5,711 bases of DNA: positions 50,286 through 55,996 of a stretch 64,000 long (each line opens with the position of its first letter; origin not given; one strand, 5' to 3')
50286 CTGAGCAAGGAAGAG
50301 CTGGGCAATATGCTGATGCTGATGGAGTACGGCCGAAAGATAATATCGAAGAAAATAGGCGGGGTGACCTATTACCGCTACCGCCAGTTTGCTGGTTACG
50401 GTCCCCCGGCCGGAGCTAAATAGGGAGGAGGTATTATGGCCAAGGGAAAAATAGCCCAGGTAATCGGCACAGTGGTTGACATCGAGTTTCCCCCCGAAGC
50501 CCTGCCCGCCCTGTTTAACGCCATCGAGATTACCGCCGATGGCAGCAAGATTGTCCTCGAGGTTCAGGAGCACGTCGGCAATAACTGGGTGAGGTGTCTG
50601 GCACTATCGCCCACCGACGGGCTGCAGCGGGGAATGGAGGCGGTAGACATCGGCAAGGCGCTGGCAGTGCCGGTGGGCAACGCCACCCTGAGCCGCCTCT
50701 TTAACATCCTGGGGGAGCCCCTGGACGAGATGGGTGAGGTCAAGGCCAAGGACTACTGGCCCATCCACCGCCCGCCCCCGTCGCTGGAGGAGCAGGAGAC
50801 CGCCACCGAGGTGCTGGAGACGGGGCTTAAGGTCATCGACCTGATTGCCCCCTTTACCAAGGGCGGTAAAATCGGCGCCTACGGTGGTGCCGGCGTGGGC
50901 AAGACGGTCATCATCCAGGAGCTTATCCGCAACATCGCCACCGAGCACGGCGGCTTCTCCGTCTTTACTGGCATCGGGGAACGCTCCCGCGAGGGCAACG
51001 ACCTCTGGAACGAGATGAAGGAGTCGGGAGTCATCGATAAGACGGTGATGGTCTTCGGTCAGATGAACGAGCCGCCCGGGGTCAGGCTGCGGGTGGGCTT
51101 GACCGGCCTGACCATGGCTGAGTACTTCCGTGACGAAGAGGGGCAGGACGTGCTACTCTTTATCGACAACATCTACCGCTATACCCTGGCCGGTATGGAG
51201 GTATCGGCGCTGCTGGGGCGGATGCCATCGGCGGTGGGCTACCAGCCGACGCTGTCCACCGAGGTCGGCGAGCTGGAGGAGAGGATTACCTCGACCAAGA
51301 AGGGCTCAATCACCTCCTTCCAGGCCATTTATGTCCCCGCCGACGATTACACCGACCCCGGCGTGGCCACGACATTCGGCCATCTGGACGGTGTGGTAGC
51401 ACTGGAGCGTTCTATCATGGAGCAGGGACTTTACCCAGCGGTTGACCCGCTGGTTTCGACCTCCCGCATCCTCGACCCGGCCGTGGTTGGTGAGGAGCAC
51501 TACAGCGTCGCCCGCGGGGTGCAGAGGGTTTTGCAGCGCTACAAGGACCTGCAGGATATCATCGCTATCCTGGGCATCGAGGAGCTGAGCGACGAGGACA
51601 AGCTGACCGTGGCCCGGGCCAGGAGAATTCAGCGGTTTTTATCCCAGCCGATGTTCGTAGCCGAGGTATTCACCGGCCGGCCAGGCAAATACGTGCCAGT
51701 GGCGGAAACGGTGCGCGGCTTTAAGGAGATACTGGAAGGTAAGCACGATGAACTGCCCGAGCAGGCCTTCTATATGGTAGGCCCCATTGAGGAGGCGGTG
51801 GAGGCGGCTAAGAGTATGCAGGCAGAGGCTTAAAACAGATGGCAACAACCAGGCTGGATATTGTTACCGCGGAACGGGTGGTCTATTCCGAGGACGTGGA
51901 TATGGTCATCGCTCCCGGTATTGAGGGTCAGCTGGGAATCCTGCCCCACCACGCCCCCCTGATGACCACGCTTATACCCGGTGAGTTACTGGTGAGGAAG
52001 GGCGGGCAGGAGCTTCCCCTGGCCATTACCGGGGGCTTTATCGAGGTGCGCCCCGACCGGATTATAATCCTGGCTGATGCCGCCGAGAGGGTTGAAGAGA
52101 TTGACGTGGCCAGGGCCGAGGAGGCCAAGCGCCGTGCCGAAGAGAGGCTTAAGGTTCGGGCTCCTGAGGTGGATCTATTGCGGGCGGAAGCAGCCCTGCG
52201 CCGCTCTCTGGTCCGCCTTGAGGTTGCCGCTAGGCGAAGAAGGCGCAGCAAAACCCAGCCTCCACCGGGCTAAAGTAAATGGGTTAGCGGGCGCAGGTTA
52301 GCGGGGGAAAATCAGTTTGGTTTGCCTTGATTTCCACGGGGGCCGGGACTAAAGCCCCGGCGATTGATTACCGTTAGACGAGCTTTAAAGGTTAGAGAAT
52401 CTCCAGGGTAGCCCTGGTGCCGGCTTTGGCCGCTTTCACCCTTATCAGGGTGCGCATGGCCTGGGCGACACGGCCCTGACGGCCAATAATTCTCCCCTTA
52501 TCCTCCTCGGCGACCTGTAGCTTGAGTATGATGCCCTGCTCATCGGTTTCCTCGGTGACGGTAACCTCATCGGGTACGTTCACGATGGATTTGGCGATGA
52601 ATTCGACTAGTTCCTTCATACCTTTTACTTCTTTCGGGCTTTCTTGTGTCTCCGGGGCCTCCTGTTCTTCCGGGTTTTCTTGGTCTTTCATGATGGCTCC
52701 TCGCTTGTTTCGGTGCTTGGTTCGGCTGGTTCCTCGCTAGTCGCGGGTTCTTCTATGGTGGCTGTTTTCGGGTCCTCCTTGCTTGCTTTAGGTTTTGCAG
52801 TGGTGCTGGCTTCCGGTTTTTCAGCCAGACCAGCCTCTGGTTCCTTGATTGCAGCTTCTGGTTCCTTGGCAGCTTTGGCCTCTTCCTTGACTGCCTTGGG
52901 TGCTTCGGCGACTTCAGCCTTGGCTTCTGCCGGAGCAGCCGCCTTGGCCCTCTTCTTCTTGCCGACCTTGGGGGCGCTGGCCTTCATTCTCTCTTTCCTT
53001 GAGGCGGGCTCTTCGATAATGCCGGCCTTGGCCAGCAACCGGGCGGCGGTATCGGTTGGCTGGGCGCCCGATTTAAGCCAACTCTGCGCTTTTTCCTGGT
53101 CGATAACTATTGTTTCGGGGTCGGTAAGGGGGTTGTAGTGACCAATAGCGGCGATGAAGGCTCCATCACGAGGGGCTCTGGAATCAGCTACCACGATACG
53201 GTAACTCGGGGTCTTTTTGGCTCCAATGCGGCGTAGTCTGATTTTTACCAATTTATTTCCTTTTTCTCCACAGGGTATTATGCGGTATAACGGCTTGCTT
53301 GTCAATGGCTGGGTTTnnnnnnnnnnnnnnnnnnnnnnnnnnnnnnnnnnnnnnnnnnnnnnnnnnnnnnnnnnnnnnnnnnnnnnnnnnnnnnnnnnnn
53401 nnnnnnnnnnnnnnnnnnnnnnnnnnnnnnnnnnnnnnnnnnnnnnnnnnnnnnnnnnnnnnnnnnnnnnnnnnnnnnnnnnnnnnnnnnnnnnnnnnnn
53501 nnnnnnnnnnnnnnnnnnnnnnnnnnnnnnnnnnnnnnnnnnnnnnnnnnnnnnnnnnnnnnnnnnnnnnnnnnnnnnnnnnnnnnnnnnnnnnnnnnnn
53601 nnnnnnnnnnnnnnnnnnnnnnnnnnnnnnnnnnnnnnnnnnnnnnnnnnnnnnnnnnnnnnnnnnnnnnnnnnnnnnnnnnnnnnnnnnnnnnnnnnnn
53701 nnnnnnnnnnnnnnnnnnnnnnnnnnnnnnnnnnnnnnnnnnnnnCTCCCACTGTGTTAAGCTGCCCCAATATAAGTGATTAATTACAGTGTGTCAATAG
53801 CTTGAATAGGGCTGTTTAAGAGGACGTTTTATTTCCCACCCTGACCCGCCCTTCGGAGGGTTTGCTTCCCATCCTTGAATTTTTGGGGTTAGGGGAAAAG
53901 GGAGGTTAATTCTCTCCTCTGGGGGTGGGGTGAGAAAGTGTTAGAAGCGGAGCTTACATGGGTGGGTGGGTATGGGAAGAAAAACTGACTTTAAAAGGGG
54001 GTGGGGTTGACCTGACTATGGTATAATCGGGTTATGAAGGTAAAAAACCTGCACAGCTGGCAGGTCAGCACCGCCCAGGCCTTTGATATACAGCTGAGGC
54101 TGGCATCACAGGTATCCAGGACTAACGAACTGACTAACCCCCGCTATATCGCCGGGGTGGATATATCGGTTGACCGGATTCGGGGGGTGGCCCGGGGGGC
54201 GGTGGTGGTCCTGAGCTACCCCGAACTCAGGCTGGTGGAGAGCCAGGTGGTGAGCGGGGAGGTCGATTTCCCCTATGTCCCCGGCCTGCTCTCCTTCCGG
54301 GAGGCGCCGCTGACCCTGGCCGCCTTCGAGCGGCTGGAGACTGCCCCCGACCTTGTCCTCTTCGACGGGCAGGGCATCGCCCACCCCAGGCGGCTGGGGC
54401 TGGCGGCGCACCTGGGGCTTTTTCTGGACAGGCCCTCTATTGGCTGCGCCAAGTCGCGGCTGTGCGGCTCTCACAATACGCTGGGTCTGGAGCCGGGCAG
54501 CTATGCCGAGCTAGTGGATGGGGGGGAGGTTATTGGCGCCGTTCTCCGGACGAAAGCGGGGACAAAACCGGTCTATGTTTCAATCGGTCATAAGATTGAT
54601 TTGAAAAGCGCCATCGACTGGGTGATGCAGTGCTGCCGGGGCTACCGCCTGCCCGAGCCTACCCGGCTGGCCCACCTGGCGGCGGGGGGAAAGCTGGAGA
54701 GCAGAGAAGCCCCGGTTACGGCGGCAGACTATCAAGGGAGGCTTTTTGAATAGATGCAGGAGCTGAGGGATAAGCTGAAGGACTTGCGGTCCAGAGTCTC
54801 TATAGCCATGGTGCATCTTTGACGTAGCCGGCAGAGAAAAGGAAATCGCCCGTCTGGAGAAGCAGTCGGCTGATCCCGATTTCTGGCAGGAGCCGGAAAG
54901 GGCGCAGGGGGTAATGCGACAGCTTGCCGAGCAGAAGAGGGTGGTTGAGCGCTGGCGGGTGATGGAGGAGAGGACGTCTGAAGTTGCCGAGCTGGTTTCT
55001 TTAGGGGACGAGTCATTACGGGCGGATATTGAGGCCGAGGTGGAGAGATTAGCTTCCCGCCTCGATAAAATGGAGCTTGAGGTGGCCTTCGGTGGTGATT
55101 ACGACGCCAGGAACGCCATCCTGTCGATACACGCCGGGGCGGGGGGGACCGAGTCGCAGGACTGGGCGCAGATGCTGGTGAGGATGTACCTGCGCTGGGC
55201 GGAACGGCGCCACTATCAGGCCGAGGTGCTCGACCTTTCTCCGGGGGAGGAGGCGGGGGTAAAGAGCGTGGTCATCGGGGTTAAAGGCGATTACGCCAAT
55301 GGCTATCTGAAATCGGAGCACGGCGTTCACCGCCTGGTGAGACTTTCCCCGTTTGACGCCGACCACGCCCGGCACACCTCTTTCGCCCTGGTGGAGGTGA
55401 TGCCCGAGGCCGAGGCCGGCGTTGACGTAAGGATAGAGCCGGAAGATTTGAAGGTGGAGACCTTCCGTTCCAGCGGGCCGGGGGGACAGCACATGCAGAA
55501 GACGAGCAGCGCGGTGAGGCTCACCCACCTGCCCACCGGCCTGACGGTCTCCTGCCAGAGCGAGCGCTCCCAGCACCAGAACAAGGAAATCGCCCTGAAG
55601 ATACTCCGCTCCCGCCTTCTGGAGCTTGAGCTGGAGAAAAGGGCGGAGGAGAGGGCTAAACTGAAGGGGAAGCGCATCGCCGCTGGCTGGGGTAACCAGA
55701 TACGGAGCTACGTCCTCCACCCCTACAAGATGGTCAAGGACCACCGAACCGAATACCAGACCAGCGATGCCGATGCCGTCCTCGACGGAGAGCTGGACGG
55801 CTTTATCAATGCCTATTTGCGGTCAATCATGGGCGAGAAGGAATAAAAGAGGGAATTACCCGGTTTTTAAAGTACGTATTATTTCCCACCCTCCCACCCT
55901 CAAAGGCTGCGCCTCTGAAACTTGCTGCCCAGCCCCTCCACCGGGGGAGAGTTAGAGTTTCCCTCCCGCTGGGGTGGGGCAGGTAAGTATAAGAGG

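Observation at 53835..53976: Repeat termini are canonical G-quadruplex / i-motif sequences arranged in inverted orientation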

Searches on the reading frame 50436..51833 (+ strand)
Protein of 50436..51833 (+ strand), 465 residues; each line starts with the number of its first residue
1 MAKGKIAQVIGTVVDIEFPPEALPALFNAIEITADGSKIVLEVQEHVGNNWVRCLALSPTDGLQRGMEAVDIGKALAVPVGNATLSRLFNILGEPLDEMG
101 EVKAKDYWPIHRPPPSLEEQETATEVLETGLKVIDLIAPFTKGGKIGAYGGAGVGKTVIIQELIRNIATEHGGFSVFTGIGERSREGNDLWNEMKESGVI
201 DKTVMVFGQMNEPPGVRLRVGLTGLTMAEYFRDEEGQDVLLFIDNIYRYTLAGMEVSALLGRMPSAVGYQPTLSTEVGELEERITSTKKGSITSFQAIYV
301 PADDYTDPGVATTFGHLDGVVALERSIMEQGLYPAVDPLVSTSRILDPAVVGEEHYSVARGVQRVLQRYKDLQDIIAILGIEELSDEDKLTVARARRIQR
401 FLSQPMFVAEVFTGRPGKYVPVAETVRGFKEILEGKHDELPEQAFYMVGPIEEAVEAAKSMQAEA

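Call 15: find_encoding_contigs(protein=window:50436-51833:+, flank=10000, max_places=4)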
Protein window:50436-51833:+ (465 aa): no gene with exactly this product is on record in the collection.
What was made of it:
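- Tried and rejected: Exact-sequence look-up of the window's AtpD to name the organism: not on record (call 15).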

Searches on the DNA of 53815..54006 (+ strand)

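Call 88: search_dna_similar(query=window:53815-54006:+, collection=plasmids, mode=distant, max_evalue=0.001, max_rows=10)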
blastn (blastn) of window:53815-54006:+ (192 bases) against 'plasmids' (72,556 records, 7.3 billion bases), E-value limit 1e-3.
No match.

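Call 89: search_dna_similar(query=window:53815-54006:+, collection=phages, mode=distant, max_evalue=0.001, max_rows=10)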
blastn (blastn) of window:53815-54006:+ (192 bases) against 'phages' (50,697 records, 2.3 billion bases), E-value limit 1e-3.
No match.

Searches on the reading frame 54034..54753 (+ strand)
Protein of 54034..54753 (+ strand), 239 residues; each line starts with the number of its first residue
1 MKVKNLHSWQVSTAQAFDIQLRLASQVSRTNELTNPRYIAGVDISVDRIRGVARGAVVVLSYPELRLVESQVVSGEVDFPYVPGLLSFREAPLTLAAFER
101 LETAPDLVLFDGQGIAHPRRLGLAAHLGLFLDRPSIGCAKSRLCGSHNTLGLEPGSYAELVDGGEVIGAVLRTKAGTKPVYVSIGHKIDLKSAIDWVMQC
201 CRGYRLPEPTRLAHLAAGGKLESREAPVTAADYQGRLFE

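Call 25: search_protein_families(library=pfam, proteins=[window:54034-54753:+])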
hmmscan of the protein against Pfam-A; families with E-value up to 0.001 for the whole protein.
window:54034-54753:+ (239 aa): 1 family
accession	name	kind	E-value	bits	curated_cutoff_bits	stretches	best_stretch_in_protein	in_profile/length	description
PF04493.20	Endonuclease_5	-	3.8e-76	255.6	23.4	1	23-214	3-197/198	Endonuclease V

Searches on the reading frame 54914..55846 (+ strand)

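Call 25: search_protein_families(library=pfam, proteins=[window:54914-55846:+])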
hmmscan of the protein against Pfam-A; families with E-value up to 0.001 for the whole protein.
window:54914-55846:+ (310 aa): 2 families
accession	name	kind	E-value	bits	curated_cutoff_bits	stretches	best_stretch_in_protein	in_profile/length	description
PF03462.23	PCRF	-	1.9e-47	162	24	1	2-160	29-194/194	PCRF domain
PF00472.26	RF-1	-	2e-41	141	35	1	170-278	3-116/116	RF-1 domain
